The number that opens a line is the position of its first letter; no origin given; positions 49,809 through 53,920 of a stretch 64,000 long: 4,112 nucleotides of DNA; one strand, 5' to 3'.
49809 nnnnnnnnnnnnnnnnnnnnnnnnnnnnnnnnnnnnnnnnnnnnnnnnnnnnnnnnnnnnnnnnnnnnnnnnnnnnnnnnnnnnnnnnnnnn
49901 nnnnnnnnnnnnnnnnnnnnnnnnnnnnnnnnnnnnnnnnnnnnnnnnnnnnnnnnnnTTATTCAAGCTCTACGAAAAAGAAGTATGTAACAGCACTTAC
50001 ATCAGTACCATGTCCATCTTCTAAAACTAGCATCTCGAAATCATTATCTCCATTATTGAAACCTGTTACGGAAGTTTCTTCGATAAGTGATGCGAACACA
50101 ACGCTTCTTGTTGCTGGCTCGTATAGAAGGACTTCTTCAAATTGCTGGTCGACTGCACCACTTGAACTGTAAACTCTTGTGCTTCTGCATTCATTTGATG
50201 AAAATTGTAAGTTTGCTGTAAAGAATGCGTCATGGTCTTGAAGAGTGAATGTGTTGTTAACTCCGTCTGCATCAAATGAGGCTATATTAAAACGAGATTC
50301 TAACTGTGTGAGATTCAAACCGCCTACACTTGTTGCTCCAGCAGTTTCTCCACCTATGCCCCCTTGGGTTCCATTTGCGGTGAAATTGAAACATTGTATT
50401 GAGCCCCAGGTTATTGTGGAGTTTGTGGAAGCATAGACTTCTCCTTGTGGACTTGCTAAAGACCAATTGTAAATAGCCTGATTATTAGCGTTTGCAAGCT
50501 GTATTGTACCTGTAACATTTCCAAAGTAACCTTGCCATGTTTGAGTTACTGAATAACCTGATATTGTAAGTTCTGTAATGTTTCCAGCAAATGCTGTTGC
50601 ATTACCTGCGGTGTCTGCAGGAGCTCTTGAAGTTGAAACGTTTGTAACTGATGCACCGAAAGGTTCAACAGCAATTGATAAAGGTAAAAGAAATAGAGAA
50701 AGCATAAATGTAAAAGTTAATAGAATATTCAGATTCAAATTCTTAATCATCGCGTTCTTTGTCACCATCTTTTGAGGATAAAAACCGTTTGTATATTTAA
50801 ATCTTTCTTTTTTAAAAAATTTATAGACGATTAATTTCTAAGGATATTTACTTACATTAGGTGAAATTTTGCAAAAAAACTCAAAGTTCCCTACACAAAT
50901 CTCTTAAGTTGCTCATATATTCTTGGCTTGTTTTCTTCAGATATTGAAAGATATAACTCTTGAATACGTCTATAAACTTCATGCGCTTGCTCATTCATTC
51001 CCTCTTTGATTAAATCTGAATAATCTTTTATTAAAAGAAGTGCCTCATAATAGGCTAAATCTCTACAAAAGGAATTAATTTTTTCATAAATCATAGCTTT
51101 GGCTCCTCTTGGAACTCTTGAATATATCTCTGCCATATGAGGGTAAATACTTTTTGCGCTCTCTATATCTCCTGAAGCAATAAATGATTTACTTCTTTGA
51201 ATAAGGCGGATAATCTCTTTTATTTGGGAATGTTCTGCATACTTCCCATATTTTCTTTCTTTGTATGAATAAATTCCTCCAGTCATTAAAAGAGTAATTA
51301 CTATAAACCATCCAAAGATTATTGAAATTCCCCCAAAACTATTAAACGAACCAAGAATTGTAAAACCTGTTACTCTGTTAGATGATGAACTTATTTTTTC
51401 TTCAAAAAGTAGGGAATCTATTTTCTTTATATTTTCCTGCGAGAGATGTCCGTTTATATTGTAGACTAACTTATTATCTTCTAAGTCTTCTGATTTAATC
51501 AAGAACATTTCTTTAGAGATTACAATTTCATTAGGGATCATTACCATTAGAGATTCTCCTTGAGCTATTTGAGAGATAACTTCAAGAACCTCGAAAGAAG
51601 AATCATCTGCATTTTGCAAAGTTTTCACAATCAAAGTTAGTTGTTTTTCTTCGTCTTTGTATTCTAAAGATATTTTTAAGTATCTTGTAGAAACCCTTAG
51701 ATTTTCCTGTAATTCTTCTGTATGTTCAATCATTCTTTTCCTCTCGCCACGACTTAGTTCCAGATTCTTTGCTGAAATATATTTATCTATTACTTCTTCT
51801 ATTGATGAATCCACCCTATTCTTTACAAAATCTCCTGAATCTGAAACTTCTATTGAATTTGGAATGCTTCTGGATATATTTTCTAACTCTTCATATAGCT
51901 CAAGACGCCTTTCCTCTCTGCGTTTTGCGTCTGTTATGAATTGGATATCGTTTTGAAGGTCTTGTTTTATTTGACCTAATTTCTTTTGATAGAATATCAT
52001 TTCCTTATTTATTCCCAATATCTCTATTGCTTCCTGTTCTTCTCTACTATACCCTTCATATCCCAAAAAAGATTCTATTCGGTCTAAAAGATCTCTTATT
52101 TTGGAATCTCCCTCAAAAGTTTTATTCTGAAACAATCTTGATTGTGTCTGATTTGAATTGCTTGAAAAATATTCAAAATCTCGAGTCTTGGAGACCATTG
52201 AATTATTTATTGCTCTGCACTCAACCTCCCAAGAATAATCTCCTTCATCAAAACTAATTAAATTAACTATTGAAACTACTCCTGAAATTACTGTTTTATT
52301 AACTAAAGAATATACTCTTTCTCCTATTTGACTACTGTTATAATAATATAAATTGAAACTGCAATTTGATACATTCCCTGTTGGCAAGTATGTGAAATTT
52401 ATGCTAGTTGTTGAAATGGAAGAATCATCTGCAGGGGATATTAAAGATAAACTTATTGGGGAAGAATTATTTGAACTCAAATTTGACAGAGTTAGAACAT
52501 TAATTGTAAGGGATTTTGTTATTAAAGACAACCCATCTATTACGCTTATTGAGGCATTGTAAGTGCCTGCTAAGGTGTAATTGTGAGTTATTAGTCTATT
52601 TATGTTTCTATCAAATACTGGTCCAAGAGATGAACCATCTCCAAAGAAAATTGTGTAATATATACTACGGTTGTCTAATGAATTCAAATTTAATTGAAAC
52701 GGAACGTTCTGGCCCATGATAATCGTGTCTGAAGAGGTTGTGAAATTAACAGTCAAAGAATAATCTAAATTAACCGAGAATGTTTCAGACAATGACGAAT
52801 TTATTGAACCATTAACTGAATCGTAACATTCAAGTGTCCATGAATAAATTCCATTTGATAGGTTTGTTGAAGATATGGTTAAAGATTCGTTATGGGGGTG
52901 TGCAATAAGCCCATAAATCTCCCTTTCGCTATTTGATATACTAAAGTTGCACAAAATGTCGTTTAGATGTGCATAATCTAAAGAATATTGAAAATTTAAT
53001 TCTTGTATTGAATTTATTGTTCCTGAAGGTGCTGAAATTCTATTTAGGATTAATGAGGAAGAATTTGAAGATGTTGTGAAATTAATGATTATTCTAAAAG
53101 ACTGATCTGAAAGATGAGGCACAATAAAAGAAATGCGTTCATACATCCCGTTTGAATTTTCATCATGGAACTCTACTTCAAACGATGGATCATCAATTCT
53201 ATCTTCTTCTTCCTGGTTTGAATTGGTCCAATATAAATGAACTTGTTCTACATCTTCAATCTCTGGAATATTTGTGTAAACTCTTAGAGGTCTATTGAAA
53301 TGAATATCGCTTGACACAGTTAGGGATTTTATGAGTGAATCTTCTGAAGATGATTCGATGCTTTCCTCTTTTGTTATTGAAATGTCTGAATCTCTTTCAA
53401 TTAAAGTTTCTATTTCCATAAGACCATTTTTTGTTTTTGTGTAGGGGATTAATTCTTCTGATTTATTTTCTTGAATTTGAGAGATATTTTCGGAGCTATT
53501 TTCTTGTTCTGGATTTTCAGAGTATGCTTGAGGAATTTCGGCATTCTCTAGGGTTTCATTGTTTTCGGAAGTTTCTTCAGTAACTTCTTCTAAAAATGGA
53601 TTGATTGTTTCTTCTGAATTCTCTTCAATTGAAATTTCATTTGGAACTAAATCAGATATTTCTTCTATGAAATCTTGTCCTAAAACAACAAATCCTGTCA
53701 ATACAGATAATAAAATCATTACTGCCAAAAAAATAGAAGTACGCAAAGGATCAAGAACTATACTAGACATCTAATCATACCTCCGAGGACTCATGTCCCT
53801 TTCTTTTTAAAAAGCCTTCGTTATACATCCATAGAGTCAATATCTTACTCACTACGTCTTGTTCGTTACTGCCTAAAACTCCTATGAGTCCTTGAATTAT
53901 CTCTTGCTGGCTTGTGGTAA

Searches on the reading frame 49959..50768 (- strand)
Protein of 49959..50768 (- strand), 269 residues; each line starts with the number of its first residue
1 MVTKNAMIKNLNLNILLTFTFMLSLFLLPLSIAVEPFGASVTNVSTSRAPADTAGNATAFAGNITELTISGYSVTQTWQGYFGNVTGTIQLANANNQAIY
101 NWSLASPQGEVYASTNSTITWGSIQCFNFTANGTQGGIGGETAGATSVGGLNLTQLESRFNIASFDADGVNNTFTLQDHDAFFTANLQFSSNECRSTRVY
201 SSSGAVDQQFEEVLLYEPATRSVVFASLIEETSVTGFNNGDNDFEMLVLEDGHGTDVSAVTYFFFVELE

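Call 8: search_protein_families(library=pfam, proteins=[window:49959-50768:-], max_evalue=0.01)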
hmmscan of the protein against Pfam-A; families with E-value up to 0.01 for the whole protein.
window:49959-50768:- (269 aa): 0 families

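Call 37: search_solved_structures(query=A2, max_evalue=10)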
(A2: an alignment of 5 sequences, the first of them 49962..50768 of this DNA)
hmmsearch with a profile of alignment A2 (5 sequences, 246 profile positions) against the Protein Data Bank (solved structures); distinct sequences matched with E-value up to 10: 9.
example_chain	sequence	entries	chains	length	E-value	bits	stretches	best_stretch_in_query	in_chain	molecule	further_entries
3j2s_B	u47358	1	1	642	0.5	13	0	54-89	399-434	Coagulation factor VIII light chain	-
3cdz_B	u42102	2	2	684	0.56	12.9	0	54-89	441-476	Coagulation factor VIII light chain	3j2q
4bdv_B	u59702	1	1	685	0.56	12.9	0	54-89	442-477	FACTOR VIIIA LIGHT CHAIN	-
2r7e_B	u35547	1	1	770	0.87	12.2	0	54-89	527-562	Coagulation factor VIII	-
5k8d_B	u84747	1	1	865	1.4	11.6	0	54-89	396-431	Coagulation factor VIII,Ig gamma-1 chain C region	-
2qtv_B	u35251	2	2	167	1.6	11.4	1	58-96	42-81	Small COPII coat GTPase SAR1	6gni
6x90_A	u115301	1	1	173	1.7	11.3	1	59-96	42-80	Small COPII coat GTPase SAR1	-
6zga_G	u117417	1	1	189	2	11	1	59-96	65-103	Small COPII coat GTPase SAR1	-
1m2o_B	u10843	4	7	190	2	11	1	59-96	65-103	GTP-binding protein SAR1 | SAR1P | Small COPII coat GTPase SAR1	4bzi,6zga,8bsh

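Call 51: search_protein_representatives(alignment_id=A4)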
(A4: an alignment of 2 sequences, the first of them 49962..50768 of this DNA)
Query: 2 sequences, 276 profile positions. Proteins with E-value up to 0.001 (for the whole library): 1013; up to 1e-10: 687; up to 1e-30: 312. The best 150 are listed.
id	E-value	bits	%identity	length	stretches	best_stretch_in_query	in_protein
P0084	1.6e-71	257.4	-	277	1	27-276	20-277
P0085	2.4e-70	253.6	-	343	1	42-276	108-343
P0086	3.6e-66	239.9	-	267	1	20-276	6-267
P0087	1.8e-65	237.6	-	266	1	22-276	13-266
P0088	2.0e-62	227.6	-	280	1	23-276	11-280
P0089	2.7e-62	227.1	-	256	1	22-275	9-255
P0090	4.7e-62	226.4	-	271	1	24-276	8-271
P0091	4.1e-60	220.0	-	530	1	36-273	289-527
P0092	5.3e-60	219.6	-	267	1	17-276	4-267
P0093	6.6e-60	219.3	-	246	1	19-275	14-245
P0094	7.8e-59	215.8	-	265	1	21-275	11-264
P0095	4.5e-57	210.0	-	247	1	24-276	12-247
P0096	5.8e-56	206.4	-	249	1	17-275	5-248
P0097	7.9e-56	205.9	-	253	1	18-276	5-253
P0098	3.4e-55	203.9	-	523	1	37-275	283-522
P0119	1.2e-48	182.4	-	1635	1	41-276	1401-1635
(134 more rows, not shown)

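Call 59: search_protein_families(library=ncbifam, proteins=[window:49962-50768:-], max_evalue=1)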
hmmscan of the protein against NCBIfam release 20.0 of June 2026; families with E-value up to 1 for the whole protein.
window:49962-50768:- (269 aa): 0 families

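Call 75: find_related_loci(query=A2, collection=genome_contigs, flank=10000)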
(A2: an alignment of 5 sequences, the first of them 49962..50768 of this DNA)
Query A2 (269 aa) in genome_contigs; peptide patterns used: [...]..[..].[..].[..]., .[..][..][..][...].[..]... (x = any residue, [..] = any of these).
447 stretches matched a pattern; 398 encode a relative of the query (tblastn E <= 1e-3); the best 80 are kept; 79 distinct loci.
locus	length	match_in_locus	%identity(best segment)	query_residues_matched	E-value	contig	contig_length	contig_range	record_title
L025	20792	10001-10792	60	9-269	1e-98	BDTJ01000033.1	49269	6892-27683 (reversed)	Archaeon BMS3Abin17 DNA, contig: NODE_5, whole genome shotgun sequence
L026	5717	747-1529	60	10-269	2e-97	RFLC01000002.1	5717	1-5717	MAG: Candidatus Pacearchaeota archaeon isolate J144 k99_10616, whole genome shotgun sequence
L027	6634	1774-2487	65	34-269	2e-96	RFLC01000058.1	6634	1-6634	MAG: Candidatus Pacearchaeota archaeon isolate J144 k99_310358, whole genome shotgun sequence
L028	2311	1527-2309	61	9-269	3e-100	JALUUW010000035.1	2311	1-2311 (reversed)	MAG: Candidatus Pacearchaeota archaeon isolate 128-326_metabat1_scaf2bin.051 128-326_scaffold_31643_c1, whole genome sho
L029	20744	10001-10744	60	21-269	8e-96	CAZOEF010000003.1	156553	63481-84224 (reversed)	MAG TPA_asm: Candidatus Woesearchaeota archaeon isolate SRP263527_co2_228 genome assembly, contig: NODE_43_length_156553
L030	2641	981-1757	60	13-268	1e-98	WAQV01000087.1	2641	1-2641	MAG: Candidatus Pacearchaeota archaeon isolate S146_159_esom k151_781910, whole genome shotgun sequence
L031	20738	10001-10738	62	23-269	2e-95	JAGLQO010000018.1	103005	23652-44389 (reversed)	MAG: Candidatus Pacearchaeota archaeon isolate RS_8_59 ROV157_8.bin.59.fa_18, whole genome shotgun sequence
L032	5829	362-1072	62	33-269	2e-94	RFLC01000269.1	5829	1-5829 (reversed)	MAG: Candidatus Pacearchaeota archaeon isolate J144 k99_1662886, whole genome shotgun sequence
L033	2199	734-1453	63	33-269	1e-98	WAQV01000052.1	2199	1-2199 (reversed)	MAG: Candidatus Pacearchaeota archaeon isolate S146_159_esom k151_561680, whole genome shotgun sequence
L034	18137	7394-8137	61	25-269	2e-93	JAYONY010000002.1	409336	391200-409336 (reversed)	MAG: archaeon isolate 139570_S171_concoct_bins.tsv.001 NODE_3_length_409336_cov_6.285906, whole genome shotgun sequence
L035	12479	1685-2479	58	7-269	4e-93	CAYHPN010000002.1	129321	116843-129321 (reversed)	MAG TPA_asm: Candidatus Woesearchaeota archaeon isolate ERP119705_co14_220 genome assembly, contig: NODE_51_length_12932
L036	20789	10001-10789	58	7-266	1e-92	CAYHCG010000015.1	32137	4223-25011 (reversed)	MAG TPA_asm: Candidatus Woesearchaeota archaeon isolate ERP119705_co10_239 genome assembly, contig: NODE_1121_length_321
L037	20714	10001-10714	62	27-267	2e-92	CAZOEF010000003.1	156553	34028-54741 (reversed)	MAG TPA_asm: Candidatus Woesearchaeota archaeon isolate SRP263527_co2_228 genome assembly, contig: NODE_43_length_156553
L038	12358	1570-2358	55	11-269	2e-91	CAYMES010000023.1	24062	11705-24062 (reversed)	MAG TPA_asm: Candidatus Woesearchaeota archaeon isolate SRP141376_co2_243 genome assembly, contig: NODE_4416_length_2406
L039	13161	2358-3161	55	9-269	8e-91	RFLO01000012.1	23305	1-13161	MAG: Candidatus Pacearchaeota archaeon isolate J156 k99_234246, whole genome shotgun sequence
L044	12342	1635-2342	59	36-269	3e-89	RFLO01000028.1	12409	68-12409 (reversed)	MAG: Candidatus Pacearchaeota archaeon isolate J156 k99_860813, whole genome shotgun sequence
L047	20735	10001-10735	61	29-269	3e-89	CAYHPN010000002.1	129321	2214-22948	MAG TPA_asm: Candidatus Woesearchaeota archaeon isolate ERP119705_co14_220 genome assembly, contig: NODE_51_length_12932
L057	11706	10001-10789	55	9-269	2e-85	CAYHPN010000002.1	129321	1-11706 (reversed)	MAG TPA_asm: Candidatus Woesearchaeota archaeon isolate ERP119705_co14_220 genome assembly, contig: NODE_51_length_12932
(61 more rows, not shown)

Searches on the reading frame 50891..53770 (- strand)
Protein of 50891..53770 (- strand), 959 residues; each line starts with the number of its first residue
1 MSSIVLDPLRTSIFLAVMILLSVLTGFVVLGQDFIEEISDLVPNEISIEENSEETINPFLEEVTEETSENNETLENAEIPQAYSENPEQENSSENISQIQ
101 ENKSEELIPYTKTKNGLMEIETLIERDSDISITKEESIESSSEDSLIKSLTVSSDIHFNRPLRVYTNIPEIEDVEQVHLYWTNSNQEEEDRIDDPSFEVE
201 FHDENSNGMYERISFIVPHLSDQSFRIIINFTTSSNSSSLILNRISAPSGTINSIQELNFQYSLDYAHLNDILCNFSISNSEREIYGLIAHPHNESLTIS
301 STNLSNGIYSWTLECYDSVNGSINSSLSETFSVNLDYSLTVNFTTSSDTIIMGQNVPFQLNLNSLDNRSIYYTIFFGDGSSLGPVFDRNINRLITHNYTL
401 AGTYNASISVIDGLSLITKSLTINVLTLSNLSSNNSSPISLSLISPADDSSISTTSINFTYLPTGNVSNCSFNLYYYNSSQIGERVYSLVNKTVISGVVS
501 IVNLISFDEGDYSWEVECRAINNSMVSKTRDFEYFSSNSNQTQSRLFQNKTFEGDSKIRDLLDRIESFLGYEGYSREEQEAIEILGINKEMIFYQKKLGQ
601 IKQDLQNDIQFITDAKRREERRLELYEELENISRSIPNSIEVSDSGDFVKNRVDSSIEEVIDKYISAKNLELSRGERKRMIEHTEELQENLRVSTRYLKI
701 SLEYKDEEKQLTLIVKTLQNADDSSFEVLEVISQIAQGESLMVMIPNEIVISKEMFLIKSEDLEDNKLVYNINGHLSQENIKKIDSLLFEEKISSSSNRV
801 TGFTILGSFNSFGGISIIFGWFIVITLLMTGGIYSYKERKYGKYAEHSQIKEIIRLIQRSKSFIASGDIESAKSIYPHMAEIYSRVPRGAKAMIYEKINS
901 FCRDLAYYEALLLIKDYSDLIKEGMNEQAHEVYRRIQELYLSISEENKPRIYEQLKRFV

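Call 8: search_protein_families(library=pfam, proteins=[window:50891-53770:-], max_evalue=0.01)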
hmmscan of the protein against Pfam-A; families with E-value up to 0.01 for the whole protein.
window:50891-53770:- (959 aa): 2 families
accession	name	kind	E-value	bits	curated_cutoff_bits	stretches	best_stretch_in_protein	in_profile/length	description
PF00801.26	PKD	-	2.4e-08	34.3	23.5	1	342-425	3-80/80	PKD domain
PF18911.6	PKD_4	-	0.00012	22.5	27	1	346-422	10-80/85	PKD domain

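Call 59: search_protein_families(library=ncbifam, proteins=[window:50894-53770:-], max_evalue=1)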
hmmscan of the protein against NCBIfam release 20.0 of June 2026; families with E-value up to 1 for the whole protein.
window:50894-53770:- (959 aa): 0 families
